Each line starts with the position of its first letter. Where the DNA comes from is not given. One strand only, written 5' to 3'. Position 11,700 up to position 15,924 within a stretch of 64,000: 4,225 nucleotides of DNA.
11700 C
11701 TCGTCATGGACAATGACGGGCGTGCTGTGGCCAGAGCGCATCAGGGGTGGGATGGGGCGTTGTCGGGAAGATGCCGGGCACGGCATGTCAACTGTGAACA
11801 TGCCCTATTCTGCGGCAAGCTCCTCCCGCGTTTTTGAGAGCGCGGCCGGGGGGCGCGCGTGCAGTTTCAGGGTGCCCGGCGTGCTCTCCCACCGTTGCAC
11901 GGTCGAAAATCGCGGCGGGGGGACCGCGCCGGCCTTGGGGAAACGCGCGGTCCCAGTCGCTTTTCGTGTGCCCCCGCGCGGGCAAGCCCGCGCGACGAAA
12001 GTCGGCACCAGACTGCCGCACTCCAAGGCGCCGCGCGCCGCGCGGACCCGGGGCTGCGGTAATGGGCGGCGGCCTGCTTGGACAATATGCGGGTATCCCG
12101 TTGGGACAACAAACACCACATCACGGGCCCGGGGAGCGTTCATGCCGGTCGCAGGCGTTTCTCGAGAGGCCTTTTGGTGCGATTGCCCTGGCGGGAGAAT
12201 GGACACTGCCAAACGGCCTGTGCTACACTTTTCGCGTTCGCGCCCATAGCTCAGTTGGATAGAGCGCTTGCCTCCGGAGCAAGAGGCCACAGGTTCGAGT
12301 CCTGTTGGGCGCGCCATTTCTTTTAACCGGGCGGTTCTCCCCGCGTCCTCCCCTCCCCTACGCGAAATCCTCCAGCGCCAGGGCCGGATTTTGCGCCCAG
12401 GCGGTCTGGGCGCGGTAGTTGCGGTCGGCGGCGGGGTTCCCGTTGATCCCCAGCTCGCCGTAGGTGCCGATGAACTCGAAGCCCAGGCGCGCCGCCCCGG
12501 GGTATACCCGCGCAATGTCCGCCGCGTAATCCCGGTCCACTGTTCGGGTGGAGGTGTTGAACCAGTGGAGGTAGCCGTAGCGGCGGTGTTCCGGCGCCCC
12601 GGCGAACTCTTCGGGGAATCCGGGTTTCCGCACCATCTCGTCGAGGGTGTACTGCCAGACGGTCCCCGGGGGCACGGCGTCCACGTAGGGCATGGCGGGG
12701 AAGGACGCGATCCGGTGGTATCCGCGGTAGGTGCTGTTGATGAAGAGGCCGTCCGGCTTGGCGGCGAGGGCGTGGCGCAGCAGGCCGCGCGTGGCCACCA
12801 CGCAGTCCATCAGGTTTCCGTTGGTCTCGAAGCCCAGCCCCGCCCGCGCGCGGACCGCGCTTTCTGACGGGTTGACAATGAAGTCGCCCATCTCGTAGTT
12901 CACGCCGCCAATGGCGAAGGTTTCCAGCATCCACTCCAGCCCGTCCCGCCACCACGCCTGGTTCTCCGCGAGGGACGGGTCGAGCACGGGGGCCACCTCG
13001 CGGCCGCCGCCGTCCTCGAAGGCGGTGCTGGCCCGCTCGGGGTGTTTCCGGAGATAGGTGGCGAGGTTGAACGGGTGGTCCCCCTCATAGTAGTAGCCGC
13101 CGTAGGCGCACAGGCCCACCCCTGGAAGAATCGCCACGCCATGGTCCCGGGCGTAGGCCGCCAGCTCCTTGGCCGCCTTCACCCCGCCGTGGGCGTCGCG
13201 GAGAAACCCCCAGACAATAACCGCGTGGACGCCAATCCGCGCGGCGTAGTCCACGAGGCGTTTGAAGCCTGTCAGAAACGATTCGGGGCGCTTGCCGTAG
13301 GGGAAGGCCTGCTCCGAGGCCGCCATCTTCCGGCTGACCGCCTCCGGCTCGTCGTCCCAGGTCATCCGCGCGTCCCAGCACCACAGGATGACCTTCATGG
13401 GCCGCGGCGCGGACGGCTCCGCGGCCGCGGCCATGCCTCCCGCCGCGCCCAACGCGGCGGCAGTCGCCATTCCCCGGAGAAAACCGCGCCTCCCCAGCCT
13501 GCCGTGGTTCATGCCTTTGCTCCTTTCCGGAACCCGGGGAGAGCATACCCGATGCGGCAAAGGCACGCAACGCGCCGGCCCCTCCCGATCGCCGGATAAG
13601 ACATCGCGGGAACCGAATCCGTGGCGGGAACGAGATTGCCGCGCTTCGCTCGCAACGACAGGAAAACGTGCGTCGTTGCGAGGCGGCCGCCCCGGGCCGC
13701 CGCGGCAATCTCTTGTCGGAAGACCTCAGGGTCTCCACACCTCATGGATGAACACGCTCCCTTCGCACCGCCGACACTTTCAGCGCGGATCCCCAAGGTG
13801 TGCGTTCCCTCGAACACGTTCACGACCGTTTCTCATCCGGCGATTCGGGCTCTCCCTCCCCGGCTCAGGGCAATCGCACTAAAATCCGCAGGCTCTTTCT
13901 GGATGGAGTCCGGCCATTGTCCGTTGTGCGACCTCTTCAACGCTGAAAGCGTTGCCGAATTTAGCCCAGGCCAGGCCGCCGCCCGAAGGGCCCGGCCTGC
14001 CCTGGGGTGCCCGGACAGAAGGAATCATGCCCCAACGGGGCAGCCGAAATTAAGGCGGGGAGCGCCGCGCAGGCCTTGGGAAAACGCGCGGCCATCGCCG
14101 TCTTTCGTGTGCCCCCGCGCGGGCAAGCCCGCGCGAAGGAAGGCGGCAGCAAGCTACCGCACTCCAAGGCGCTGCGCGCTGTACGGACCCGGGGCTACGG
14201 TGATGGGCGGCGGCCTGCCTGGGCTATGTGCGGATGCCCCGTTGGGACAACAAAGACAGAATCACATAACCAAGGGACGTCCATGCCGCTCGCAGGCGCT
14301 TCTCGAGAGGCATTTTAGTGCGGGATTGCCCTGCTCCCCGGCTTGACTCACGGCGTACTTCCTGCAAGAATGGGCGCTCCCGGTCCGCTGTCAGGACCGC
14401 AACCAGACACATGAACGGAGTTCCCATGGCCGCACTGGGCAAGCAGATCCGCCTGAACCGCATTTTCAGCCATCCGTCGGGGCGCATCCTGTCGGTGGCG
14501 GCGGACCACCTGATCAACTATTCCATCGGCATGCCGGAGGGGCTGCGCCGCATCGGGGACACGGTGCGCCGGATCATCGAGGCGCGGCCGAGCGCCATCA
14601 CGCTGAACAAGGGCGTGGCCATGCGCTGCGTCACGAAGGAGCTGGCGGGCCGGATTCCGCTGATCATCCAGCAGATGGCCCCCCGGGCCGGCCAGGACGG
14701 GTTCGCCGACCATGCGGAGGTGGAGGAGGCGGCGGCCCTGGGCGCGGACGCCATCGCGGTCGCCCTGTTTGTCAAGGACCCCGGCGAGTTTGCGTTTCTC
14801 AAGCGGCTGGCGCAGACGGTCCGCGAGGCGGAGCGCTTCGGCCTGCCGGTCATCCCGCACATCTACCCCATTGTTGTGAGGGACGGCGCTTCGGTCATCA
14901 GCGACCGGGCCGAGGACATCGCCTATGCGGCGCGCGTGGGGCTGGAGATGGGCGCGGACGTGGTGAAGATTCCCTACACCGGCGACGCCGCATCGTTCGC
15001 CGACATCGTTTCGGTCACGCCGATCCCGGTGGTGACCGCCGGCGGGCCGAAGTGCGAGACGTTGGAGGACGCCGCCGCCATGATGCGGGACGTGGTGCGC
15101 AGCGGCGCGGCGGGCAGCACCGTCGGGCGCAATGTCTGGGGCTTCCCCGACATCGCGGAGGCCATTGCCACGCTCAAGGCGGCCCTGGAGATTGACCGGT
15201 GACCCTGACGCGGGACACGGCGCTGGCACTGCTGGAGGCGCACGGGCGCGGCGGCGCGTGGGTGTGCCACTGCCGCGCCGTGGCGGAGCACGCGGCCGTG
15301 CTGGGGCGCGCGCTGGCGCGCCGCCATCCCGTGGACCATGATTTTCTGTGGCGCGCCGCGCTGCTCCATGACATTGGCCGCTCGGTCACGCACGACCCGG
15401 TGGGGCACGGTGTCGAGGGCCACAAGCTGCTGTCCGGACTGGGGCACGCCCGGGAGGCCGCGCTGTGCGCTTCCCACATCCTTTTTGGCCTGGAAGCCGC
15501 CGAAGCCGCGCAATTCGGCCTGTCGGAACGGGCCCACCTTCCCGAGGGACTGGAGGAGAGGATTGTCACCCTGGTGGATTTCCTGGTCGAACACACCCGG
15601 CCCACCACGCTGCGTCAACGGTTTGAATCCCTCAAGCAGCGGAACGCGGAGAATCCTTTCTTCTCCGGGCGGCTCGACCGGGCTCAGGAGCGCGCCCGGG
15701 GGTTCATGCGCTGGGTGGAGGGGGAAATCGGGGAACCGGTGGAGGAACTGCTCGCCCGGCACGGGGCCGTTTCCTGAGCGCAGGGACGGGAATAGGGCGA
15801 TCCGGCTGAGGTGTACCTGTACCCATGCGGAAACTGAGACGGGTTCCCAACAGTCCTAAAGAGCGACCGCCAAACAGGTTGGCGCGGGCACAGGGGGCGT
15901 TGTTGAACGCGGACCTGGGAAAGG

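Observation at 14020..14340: Four-copy dispersed structured intergenic repeat family (~150-330 bp): candidate novel sRNA family or MITE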

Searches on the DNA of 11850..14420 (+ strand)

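Call 10: search_rna_families(source=window, start=11850, end=14420, threshold=evalue, max_evalue=10)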
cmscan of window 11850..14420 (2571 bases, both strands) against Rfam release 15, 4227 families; matches with E-value up to 10: 4.
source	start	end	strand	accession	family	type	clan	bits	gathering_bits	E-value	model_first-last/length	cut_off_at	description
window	12240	12313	+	RF00005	tRNA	Gene; tRNA;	CL00001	71.6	29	4.6e-15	1-71/71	no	tRNA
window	12282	12326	-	RF02194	HPnc0260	Gene; antisense;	-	29.2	59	2.6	107-153/156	no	Bacterial antisense RNA HPnc0260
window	12240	12314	-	RF04354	Plastid-ycf2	Cis-reg;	-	26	65.7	0.018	1-75/75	no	Plastid-ycf2 5UTR RNA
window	13939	13975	-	RF01687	Acido-Lenti-1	Gene; sRNA;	-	16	37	1.8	1-46/46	no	Acido-Lenti-1 RNA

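Call 78: search_dna_similar(query=window:13866-14333:+, collection=plasmids, mode=distant, max_rows=10, max_evalue=0.001)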
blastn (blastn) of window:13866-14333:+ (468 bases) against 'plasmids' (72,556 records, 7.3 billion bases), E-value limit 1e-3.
No match.
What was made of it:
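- Tried and rejected: No match (call 78).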

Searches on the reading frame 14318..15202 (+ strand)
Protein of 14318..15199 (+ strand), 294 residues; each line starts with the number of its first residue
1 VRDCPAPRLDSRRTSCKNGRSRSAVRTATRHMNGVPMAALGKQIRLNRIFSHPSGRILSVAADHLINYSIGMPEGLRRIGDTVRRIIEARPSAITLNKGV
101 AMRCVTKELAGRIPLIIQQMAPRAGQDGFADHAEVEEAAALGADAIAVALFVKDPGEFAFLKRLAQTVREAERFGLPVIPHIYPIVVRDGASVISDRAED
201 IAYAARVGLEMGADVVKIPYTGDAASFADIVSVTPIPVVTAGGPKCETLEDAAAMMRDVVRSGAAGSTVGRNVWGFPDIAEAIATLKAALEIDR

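Call 37: search_protein_families(library=pfam, proteins=[window:14318-15199:+], max_evalue=0.001)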
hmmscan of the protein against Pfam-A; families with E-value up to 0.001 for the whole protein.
window:14318-15199:+ (294 aa): 1 family
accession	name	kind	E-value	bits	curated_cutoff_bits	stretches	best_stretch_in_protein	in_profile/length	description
PF01791.15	DeoC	-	8.7e-29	101.2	23.8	1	60-274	4-227/229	DeoC/LacD family aldolase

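Call 59: find_homologous_proteins(query=window:14426-15202:+, max_evalue=1e-60)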
Query window:14426-15202:+ (258 aa): 558 proteins with E <= 1e-60 among 8000 candidates; the best 120 are listed.
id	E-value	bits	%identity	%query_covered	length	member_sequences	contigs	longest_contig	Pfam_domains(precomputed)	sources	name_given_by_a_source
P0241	8.3e-155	531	96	100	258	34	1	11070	PF01791.16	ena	-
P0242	4.8e-141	486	88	100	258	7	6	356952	PF01791.16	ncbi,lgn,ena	-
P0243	2.5e-139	481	88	100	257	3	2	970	PF01791.16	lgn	-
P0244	5.7e-127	440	81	100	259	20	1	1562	PF01791.16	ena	-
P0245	1.9e-126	439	81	100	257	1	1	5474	PF01791.16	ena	-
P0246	3.6e-122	425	77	98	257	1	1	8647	PF01791.16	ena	-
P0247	1.3e-120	419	75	99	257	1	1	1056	PF01791.16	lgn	-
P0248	4.3e-117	408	73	98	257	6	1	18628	PF01791.16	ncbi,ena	-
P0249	2.9e-116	405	73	99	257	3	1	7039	PF01791.16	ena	-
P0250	1.5e-113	396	69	100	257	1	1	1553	PF01791.16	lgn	-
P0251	7.9e-113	394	71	99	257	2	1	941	PF01791.16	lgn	-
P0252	6.4e-112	391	70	100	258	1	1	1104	PF01791.16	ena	-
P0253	8.2e-112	391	70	99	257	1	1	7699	PF01791.16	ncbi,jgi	ncbi:MAG: hypothetical protein WC655_17480 [Candidatus Hydrogenedentales bacterium]|jgi:DhnA family 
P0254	4.1e-111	388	71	98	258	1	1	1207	PF01791.16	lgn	-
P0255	5.8e-110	385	68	100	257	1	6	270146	PF01791.16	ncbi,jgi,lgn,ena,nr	ncbi:MAG TPA: aldolase [Candidatus Hydrogenedentes bacterium]|nr:aldolase [Candidatus Hydrogenedento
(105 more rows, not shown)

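Call 60: find_encoding_contigs(protein=P0242, flank=4000, max_places=3)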
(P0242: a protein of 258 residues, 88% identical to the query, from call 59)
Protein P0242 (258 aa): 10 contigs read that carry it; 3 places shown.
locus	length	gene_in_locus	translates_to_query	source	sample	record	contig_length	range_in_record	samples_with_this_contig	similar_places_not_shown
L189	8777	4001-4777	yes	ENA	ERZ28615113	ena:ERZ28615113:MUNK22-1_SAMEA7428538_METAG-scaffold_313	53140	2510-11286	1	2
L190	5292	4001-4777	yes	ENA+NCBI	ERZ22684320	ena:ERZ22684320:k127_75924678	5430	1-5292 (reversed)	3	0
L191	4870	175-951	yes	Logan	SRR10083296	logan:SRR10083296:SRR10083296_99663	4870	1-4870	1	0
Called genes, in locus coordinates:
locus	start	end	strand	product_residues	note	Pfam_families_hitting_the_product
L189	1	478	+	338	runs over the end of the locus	PF01408:GFO_IDH_MocA, PF02894:GFO_IDH_MocA_C, PF22725:GFO_IDH_MocA_C3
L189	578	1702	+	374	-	PF01757:Acyl_transf_3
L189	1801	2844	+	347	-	PF00135:COesterase, PF02129:Peptidase_S15 (weak), PF01738:DLH (faint), PF20434:BD-FAE, PF07859:Abhydrolase_3, PF00326:Peptidase_S9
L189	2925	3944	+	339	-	PF07963:N_methyl, PF07596:SBP_bac_10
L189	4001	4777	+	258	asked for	PF01791:DeoC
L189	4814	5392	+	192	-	PF01966:HD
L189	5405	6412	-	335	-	PF12715:Abhydrolase_7 (faint), PF12697:Abhydrolase_6 (weak), PF01738:DLH (weak), PF00326:Peptidase_S9, PF22244:GCE_fung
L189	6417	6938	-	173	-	PF00156:Pribosyltran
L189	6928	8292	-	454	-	PF01171:ATP_bind_3, PF11734:TilS_C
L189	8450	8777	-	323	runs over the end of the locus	PF07963:N_methyl, PF07596:SBP_bac_10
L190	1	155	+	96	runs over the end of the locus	?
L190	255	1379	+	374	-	PF01757:Acyl_transf_3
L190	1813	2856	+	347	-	PF00135:COesterase, PF02129:Peptidase_S15 (weak), PF01738:DLH (faint), PF20434:BD-FAE, PF07859:Abhydrolase_3, PF00326:Peptidase_S9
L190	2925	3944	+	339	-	PF07963:N_methyl, PF07596:SBP_bac_10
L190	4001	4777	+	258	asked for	PF01791:DeoC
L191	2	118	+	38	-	?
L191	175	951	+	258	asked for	PF01791:DeoC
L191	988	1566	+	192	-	PF01966:HD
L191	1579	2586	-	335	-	PF12697:Abhydrolase_6 (weak), PF01738:DLH (weak), PF00326:Peptidase_S9, PF22244:GCE_fung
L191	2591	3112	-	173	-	PF00156:Pribosyltran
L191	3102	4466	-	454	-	PF01171:ATP_bind_3, PF11734:TilS_C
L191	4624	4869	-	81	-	?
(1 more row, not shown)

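Call 61: find_encoding_contigs(protein=P0241, flank=4000, max_places=2)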
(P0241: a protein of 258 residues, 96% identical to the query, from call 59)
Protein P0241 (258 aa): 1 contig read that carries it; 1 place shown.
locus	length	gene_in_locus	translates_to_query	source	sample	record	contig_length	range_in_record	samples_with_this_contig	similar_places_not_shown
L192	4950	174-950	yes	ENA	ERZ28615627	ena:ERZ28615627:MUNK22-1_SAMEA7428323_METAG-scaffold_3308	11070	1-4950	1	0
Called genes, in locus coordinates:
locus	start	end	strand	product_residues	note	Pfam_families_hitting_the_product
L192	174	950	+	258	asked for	PF01791:DeoC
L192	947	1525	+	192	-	PF01966:HD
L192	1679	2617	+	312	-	-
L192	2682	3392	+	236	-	-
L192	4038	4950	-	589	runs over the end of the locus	PF01268:FTHFS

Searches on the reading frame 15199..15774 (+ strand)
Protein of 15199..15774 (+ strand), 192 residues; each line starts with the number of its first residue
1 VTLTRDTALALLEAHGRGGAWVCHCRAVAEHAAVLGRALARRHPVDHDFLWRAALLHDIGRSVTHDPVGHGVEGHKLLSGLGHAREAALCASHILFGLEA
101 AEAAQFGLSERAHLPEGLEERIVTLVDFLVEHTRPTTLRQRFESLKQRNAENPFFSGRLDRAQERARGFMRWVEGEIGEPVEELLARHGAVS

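Call 73: search_protein_families(library=pfam, proteins=[window:15199-15774:+], max_evalue=0.00001)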
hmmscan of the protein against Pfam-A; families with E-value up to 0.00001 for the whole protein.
window:15199-15774:+ (192 aa): 1 family
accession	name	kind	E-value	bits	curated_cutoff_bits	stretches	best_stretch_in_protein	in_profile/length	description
PF01966.28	HD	-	2e-09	38.2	22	1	23-127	3-111/116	HD domain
